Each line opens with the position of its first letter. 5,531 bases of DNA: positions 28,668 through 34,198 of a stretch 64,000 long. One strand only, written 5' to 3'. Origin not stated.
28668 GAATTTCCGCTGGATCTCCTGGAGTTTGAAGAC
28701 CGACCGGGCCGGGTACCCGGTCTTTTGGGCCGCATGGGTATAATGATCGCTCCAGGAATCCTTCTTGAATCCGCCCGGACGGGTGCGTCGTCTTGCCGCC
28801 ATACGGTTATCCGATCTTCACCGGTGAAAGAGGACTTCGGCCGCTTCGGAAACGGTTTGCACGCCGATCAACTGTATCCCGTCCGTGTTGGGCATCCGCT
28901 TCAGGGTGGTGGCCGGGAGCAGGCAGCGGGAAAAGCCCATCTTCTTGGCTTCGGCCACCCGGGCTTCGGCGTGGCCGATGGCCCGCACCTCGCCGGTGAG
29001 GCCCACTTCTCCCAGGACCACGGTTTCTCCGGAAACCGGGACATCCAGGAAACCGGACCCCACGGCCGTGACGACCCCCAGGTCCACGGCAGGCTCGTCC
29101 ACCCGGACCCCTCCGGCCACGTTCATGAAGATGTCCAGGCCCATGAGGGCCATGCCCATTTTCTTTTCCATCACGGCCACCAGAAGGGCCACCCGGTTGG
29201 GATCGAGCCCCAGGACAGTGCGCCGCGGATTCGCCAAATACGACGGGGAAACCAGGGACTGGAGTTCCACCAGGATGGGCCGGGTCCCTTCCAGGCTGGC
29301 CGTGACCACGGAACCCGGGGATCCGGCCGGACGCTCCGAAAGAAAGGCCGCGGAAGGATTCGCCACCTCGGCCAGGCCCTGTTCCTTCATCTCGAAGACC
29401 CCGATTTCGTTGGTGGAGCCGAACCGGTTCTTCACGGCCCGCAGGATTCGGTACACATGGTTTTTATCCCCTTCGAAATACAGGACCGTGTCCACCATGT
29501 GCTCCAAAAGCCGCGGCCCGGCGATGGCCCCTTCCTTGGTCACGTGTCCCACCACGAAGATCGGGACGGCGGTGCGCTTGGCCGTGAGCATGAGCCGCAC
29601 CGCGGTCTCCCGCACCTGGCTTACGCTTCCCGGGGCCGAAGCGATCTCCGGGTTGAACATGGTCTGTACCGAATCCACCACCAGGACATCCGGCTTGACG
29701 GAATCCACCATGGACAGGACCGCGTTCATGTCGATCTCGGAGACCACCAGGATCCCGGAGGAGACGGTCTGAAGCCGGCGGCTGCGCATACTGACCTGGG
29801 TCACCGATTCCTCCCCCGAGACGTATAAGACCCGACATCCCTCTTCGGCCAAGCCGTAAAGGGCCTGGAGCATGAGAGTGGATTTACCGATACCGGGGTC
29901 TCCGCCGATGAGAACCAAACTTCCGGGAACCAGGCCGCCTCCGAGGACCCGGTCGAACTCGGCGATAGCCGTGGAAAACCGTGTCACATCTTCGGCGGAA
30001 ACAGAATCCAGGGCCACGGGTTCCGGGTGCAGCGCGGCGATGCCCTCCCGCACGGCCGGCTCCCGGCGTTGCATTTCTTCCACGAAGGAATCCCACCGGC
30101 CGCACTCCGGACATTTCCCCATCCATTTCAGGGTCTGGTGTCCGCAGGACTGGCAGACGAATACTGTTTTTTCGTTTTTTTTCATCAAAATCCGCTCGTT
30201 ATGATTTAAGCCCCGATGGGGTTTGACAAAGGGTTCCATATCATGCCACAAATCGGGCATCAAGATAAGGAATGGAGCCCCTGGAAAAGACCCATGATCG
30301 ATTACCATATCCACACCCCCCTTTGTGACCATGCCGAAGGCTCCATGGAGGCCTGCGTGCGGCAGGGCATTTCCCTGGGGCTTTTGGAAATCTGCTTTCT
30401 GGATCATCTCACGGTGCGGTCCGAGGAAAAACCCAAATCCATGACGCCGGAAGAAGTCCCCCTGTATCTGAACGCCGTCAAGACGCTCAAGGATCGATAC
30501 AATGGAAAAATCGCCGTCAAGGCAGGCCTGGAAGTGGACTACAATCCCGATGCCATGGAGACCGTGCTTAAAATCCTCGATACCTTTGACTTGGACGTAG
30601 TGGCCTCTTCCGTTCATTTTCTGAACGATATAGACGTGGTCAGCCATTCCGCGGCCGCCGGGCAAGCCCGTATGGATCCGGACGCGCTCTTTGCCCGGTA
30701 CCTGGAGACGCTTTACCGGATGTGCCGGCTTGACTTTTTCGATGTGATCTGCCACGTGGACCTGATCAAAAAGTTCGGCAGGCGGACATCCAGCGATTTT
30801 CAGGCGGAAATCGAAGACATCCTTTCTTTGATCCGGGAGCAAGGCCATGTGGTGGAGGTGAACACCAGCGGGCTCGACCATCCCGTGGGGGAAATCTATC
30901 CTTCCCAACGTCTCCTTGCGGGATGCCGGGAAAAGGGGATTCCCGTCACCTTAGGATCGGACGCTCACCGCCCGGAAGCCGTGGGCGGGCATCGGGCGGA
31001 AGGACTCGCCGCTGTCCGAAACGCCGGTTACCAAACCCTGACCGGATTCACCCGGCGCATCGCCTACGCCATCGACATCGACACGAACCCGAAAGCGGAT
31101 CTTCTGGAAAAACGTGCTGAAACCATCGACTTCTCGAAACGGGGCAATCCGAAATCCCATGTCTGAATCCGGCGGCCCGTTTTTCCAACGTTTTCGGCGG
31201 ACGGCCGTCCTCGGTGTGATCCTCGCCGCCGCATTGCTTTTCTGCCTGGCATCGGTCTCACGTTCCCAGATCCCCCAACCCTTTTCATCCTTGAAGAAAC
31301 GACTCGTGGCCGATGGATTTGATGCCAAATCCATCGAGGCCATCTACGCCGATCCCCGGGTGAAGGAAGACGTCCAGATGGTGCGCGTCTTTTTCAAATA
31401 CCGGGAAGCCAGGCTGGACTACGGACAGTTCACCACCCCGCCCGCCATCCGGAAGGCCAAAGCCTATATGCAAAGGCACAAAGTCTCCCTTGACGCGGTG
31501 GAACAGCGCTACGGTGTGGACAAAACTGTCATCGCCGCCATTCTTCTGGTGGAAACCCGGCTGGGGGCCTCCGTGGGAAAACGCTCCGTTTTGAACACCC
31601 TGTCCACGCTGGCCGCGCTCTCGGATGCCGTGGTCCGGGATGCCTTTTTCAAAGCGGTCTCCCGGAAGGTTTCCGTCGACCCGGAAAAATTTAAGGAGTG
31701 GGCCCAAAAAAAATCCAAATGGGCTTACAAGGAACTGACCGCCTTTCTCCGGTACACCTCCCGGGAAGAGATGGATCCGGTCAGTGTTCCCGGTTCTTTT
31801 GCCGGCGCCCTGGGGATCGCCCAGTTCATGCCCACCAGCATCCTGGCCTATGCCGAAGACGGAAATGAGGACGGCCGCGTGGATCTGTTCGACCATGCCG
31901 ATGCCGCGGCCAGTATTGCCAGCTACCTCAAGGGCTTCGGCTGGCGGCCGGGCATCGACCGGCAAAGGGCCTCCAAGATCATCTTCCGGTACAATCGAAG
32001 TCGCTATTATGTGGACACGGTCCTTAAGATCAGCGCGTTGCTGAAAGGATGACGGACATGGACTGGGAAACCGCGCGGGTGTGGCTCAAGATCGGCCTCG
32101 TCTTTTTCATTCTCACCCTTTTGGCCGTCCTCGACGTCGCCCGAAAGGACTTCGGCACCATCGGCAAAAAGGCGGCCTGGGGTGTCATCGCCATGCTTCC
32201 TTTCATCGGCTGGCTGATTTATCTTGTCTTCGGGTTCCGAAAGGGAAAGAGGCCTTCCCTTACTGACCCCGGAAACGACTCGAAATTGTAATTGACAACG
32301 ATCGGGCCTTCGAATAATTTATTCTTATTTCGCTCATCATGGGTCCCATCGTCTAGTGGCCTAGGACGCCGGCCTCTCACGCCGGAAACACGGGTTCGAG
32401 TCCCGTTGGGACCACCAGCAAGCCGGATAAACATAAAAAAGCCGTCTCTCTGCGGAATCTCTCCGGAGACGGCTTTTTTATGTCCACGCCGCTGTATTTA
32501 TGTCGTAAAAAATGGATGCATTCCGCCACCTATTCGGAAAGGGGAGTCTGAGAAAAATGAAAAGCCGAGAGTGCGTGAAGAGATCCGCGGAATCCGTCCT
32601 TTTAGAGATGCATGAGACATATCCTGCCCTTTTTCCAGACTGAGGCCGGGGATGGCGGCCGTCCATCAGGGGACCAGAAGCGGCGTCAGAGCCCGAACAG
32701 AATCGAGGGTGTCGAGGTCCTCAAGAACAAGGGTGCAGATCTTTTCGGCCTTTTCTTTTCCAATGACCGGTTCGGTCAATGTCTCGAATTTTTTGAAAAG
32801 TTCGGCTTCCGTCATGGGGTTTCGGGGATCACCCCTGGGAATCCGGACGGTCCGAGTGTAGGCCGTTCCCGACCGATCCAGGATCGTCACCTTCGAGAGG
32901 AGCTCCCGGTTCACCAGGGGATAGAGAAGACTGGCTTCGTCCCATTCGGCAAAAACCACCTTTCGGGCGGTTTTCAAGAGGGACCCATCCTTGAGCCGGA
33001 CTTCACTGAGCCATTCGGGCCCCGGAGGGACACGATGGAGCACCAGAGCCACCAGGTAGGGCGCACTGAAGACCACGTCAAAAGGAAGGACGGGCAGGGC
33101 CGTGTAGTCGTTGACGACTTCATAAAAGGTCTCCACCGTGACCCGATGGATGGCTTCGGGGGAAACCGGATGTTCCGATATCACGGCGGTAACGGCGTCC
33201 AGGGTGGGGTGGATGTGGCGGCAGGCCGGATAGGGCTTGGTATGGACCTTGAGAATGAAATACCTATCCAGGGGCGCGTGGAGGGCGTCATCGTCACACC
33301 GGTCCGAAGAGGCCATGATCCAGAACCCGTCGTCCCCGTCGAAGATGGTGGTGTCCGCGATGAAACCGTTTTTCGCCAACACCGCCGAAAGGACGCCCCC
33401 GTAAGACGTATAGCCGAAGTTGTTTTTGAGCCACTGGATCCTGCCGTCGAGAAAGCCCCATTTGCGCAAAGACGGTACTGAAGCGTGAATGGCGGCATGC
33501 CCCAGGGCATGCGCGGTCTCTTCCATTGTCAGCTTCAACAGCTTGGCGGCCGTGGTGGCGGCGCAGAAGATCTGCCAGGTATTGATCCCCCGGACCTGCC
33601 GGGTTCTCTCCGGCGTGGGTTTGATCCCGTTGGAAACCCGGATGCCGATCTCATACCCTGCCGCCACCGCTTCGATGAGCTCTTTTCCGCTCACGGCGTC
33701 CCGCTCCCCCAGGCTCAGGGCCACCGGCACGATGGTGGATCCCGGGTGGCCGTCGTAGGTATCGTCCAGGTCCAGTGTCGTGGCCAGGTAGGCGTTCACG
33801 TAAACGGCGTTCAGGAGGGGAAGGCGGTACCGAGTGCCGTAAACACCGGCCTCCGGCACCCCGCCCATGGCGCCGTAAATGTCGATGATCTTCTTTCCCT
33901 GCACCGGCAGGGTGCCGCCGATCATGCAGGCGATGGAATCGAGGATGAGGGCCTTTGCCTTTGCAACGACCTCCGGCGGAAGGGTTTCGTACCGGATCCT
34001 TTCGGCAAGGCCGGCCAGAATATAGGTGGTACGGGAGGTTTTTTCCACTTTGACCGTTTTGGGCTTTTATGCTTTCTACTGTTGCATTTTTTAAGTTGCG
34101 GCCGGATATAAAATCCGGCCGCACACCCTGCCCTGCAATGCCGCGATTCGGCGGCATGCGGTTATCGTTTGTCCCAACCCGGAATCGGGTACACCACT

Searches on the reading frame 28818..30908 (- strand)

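Call 13: search_protein_families(library=pfam, proteins=[window:28818-30908:-], max_evalue=0.01)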
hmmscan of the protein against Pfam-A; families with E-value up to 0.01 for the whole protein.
window:28818-30908:- (696 aa): 15 families
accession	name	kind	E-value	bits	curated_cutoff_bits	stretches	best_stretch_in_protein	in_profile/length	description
PF06745.19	ATPase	-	1.8e-15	57.4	26.6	1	312-379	2-70/231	KaiC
PF18073.7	Zn_ribbon_LapB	-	5.1e-12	45.7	25.7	1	250-277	1-28/28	Rubredoxin metal binding domain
PF13481.12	AAA_25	-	2.8e-11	43.8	27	1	308-461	12-195/195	AAA domain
PF03796.21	DnaB_C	-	1.6e-06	28.2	27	1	312-376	3-67/255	DnaB-like helicase C terminal domain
PF05362.19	Lon_C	-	3.1e-06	27.3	21.1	1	598-691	102-200/205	Lon protease (S16) C-terminal proteolytic domain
PF13541.12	ChlI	-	5.8e-06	26.7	27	1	590-667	42-120/121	Subunit ChlI of Mg-chelatase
PF25199.1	nSTAND_NTPase5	-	5.5e-05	23.5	34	1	330-394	42-107/145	Novel STAND NTPase 5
PF20720.3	nSTAND3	-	7.2e-05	23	27.2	1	331-372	19-60/155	Novel STAND NTPase 3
PF00154.27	RecA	-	0.00042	20.3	27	1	302-445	24-169/262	recA bacterial DNA recombination protein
PF13191.12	AAA_16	-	0.00043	21.2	32.6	1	318-368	16-63/167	AAA ATPase domain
PF13479.12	AAA_24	-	0.00076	19.8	27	1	332-419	5-78/195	AAA domain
PF13401.12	AAA_22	-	0.0012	19.6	27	1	331-454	7-122/130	AAA domain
PF02702.23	KdpD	-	0.0076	16.1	26.1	0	332-417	7-94/210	Osmosensitive K+ channel His kinase sensor domain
PF00004.35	AAA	-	0.0086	17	21.2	0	332-455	1-107/131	ATPase family associated with various cellular activities (AAA)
PF03266.21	NTPase_1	-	0.0094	16.2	23.9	0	332-363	2-33/168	NTPase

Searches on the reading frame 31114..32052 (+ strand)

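Call 13: search_protein_families(library=pfam, proteins=[window:31114-32052:+], max_evalue=0.01)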
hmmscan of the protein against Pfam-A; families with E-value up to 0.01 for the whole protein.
window:31114-32052:+ (312 aa): 2 families
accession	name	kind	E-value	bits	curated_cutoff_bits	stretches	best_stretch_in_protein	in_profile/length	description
PF13406.11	SLT_2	-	3.8e-54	184.3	24.3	1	57-281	6-205/292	Transglycosylase SLT domain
PF01464.25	SLT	-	0.0031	17.5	21.3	0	201-274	10-78/117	Transglycosylase SLT domain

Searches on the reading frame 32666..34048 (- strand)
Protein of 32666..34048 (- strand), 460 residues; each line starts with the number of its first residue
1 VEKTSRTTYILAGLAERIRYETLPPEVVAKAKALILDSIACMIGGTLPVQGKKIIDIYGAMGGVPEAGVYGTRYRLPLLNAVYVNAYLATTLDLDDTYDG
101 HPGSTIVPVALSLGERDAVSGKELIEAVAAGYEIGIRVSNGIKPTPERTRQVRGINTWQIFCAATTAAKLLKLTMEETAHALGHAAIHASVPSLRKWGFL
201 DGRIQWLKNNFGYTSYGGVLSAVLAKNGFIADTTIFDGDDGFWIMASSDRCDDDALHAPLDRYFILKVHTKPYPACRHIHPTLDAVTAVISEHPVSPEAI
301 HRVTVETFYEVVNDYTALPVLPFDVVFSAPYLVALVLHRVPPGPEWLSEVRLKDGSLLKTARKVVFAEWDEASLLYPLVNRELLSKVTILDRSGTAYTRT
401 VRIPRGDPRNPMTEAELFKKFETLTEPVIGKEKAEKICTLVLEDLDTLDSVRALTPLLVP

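Call 13: search_protein_families(library=pfam, proteins=[window:32666-34048:-], max_evalue=0.01)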
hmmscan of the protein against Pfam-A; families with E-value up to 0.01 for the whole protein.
window:32666-34048:- (460 aa): 2 families
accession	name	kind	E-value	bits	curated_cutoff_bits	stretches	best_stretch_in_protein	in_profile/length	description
PF03972.19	MmgE_PrpD_N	-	1.4e-46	159.1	32.1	1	11-248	3-237/244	MmgE/PrpD N-terminal domain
PF19305.4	MmgE_PrpD_C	-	1.7e-28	100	32.1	1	273-443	1-172/173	MmgE/PrpD C-terminal domain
